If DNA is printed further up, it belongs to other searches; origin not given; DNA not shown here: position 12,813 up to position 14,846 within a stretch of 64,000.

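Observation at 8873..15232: Tightly coupled surface-protein operon downstream of an FHA/sigma-54 activator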

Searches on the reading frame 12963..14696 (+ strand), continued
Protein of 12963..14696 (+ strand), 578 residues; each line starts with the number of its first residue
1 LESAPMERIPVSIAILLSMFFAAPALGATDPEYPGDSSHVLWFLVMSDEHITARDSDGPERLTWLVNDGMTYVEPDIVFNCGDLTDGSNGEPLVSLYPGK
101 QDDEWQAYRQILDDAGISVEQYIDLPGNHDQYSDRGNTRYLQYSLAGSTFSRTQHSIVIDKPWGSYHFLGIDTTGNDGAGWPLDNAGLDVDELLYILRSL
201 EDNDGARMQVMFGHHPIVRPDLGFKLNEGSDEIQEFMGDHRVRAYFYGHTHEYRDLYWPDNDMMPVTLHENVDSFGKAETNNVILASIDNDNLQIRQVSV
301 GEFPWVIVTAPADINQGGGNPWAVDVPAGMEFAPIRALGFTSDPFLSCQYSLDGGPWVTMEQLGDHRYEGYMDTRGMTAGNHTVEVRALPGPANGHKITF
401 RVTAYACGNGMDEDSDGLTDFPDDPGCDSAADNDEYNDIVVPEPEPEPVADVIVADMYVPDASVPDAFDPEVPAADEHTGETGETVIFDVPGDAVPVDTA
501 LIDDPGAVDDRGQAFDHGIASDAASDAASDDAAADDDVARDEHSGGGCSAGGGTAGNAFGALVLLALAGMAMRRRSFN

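Call 78: search_protein_families(library=ncbifam, alignment_id=A1, max_evalue=0.01)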
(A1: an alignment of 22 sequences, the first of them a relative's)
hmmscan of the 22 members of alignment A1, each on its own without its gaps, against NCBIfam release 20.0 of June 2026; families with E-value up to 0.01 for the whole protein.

A. member 1, P0001 (573 aa): 2 families
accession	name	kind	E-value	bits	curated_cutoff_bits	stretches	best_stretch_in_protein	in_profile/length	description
NF033662.1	acid_disulf_rpt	repeat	0.00036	20.2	41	1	398-424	3-28/32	acidic double-disulfide repeat-containing protein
TIGR03901.2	MYXO-CTERM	domain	0.00093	19.5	20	1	540-570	2-33/34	MYXO-CTERM sorting domain-containing protein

B. families by the number of members that match (of 22 scanned): 11 families
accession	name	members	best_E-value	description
NF033662.1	acid_disulf_rpt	20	4.7e-07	acidic double-disulfide repeat-containing protein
TIGR03901.2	MYXO-CTERM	7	0.00048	MYXO-CTERM sorting domain-containing protein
TIGR00040.1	yfcE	4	3.7e-06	YfcE family phosphodiesterase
NF033191.4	JDVT-CTERM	3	0.0001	JDVT-CTERM domain-containing protein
NF006988.0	PRK09453.1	3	0.00024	phosphodiesterase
NF053861.1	DS8_antiphage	2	5e-05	anti-phage protein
TIGR03382.1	GC_trans_RRR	1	0.00037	MYXO-CTERM sorting domain-containing protein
NF045523.1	MXAN_5453_fam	1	0.0011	MXAN_5453 family MXYO-CTERM-anchored protein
NF050112.1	PhdiestSpdARhizob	1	0.0021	2', 3'cyclic nucleotide phosphodiesterase SpdA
TIGR03729.1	acc_ester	1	0.0048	putative phosphoesterase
NF003118.0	PRK04036.1-3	1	0.0083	DNA-directed DNA polymerase II small subunit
